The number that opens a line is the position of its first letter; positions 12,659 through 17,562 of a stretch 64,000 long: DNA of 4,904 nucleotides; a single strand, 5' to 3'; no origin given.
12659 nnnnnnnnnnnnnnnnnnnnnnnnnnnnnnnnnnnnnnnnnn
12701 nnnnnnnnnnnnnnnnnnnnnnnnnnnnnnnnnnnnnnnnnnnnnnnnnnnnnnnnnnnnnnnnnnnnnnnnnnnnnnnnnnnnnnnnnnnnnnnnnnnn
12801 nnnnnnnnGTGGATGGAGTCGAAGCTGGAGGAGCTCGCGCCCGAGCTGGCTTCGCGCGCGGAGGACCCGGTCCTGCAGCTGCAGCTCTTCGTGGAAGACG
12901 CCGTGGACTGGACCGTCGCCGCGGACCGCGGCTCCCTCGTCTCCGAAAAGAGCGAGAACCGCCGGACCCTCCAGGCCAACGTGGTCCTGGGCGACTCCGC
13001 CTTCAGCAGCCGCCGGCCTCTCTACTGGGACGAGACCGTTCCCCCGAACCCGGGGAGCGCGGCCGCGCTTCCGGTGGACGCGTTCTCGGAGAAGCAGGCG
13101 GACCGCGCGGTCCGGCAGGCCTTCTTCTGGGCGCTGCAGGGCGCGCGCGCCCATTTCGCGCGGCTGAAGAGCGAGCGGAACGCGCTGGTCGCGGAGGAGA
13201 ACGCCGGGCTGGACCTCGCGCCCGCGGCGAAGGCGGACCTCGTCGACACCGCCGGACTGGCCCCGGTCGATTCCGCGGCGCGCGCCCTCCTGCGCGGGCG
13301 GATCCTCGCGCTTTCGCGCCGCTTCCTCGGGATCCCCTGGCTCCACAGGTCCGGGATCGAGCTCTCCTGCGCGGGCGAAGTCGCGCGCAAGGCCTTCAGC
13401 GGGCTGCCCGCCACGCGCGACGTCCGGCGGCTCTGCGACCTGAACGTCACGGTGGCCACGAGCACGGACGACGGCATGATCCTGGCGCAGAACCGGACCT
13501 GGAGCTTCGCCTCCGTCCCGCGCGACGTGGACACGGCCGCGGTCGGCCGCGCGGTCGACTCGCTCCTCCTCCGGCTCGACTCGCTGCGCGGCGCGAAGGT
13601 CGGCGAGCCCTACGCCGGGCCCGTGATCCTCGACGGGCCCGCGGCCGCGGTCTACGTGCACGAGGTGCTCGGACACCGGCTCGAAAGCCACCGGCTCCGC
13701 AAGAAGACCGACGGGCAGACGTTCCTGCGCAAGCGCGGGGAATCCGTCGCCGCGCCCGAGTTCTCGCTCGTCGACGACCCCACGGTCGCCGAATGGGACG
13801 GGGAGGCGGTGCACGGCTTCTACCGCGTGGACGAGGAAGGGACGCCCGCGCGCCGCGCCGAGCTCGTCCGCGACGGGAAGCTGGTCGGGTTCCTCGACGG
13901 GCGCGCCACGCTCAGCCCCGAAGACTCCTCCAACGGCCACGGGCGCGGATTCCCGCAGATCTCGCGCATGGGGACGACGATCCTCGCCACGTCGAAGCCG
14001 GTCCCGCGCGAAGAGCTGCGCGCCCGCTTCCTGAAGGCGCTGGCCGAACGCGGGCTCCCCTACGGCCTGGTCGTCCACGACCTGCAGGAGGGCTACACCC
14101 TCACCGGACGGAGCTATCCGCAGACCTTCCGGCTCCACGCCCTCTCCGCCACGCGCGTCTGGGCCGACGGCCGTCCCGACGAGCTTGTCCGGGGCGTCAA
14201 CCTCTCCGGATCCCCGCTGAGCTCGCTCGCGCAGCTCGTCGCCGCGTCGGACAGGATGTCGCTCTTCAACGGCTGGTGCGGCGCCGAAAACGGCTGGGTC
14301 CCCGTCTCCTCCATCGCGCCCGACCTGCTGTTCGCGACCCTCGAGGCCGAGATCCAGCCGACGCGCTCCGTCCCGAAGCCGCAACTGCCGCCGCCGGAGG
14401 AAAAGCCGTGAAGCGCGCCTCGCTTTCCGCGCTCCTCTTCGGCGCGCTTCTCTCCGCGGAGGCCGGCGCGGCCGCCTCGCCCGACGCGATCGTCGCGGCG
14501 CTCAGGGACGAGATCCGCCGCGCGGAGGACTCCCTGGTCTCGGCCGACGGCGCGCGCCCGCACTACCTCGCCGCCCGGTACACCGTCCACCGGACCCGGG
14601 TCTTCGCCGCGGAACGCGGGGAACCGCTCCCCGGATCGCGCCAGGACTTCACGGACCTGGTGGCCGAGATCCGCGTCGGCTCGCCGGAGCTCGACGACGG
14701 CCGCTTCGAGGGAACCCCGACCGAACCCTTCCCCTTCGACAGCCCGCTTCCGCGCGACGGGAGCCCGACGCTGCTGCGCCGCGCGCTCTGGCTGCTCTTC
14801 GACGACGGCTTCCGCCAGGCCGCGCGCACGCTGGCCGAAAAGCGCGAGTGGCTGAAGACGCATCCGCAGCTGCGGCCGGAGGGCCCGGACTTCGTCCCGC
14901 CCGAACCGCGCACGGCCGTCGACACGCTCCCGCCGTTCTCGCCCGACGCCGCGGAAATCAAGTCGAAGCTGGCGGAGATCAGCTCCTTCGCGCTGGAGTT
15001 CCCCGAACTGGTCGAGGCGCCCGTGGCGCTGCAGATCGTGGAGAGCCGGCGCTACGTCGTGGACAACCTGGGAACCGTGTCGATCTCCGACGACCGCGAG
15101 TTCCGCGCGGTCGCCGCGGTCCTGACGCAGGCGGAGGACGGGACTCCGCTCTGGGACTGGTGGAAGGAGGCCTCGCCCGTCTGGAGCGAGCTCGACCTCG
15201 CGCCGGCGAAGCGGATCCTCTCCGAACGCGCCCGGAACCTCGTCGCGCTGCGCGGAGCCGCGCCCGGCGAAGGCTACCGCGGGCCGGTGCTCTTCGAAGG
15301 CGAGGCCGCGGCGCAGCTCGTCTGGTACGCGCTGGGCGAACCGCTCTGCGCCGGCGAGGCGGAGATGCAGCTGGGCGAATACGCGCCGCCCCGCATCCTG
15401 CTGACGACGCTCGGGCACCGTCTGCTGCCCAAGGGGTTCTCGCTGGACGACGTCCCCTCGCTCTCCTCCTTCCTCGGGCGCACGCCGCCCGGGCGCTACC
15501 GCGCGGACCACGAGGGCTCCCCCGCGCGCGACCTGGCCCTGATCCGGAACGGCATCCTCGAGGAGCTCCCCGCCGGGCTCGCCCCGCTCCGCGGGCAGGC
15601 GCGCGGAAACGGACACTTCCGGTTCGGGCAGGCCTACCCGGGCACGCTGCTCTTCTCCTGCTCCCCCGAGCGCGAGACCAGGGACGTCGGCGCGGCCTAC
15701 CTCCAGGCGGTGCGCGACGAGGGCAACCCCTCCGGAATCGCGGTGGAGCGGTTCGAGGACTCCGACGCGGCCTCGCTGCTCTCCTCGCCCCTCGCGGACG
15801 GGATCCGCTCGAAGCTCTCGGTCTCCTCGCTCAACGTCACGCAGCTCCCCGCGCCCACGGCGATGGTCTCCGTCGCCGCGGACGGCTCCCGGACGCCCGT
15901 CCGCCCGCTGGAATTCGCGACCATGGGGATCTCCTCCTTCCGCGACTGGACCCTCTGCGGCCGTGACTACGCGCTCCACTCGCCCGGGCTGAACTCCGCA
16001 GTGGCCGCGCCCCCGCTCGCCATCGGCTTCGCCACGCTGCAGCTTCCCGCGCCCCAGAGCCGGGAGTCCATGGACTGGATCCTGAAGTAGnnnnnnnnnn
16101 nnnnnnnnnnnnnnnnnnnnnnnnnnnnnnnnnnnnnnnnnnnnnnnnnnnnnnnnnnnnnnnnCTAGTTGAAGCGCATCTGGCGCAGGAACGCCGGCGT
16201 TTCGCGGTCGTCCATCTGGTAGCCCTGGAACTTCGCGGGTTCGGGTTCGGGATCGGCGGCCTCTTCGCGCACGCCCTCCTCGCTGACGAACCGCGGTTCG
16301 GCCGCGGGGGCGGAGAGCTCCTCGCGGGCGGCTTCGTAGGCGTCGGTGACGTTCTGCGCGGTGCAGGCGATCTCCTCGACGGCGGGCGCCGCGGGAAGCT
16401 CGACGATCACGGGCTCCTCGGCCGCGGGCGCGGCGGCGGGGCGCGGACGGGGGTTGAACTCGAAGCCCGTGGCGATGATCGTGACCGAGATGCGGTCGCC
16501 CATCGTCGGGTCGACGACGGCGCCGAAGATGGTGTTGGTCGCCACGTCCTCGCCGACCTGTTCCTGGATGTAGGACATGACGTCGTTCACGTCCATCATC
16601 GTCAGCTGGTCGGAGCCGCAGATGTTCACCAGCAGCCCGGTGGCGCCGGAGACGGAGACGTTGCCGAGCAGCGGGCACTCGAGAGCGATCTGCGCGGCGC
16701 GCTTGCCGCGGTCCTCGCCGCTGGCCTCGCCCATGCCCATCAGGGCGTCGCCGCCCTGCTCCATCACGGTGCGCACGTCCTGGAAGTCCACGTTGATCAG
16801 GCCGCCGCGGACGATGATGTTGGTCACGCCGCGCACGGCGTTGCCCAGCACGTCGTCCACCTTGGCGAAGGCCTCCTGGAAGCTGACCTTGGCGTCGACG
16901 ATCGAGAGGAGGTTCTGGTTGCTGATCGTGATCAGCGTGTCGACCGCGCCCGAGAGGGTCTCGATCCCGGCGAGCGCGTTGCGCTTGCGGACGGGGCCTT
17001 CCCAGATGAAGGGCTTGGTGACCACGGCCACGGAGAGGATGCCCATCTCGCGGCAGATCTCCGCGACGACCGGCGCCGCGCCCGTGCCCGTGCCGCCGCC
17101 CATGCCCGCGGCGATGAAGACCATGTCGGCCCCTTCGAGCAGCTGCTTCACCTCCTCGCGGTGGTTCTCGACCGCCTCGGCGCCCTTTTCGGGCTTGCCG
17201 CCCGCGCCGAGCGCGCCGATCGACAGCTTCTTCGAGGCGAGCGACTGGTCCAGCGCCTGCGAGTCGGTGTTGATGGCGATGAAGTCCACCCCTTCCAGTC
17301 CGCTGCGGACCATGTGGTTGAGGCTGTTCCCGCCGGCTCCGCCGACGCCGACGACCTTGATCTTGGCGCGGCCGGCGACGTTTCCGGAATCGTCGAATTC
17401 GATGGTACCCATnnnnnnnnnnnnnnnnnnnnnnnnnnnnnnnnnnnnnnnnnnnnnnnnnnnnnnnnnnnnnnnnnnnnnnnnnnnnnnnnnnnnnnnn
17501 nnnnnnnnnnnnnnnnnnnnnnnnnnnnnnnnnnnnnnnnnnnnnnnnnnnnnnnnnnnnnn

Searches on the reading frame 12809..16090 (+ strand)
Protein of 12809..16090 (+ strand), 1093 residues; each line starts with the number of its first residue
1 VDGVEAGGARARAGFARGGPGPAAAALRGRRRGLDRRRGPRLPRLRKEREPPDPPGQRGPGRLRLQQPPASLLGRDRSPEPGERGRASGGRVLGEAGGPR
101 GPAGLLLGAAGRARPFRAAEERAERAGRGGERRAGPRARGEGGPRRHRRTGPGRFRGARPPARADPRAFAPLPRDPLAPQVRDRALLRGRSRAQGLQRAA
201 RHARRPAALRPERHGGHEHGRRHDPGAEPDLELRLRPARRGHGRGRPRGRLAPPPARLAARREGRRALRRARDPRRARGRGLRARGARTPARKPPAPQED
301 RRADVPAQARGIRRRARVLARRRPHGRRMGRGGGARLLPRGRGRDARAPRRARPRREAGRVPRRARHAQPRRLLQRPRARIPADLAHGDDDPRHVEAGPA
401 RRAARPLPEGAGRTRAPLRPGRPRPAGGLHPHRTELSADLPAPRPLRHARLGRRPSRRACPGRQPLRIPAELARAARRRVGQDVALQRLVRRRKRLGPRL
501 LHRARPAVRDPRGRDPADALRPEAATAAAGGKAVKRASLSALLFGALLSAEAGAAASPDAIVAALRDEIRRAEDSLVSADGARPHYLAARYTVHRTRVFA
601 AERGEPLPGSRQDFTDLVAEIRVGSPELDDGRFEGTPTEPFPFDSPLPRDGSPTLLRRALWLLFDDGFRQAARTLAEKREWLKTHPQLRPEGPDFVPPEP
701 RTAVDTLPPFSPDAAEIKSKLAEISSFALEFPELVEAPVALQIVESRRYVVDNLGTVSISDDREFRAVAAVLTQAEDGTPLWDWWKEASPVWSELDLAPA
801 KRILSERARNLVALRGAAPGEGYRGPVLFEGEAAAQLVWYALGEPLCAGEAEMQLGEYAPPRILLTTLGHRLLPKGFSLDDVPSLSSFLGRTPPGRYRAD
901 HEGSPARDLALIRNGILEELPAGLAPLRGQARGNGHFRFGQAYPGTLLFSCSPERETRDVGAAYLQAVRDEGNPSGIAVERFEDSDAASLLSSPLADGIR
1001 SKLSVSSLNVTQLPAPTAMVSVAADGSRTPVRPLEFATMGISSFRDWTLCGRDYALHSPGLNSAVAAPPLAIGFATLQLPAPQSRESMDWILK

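Call 98: search_protein_families(library=pfam, proteins=[window:12809-16090:+], max_evalue=0.0001)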
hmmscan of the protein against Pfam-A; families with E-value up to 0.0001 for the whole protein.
window:12809-16090:+ (1093 aa): 1 family
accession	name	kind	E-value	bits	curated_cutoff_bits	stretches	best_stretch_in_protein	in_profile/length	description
PF19289.4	PmbA_TldD_3rd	-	2.7e-07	30.4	22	1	825-919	4-87/220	PmbA/TldA metallopeptidase C-terminal domain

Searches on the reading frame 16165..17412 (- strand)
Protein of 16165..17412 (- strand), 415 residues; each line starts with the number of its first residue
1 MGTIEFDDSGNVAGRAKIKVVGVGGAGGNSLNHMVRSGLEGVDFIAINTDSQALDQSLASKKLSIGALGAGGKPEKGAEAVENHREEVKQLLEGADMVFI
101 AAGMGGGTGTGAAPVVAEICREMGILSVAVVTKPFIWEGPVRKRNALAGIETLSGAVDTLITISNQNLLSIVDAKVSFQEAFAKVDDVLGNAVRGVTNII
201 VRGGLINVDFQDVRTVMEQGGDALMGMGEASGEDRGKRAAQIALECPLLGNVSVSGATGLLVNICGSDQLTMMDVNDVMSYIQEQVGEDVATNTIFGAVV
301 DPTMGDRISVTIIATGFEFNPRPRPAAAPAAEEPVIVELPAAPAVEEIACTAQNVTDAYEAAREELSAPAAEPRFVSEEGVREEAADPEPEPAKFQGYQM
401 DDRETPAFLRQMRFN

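Call 56: search_protein_families(library=pfam, proteins=[window:16165-17412:-], max_evalue=0.001)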
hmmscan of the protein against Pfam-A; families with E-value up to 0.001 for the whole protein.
window:16165-17412:- (415 aa): 2 families
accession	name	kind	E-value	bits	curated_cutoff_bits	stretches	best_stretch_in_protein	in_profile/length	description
PF00091.31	Tubulin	-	3.5e-44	151.8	33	1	17-172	1-189/190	Tubulin/FtsZ family, GTPase domain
PF12327.13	FtsZ_C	-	5e-27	94.5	27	1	221-318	1-95/95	FtsZ family, C-terminal domain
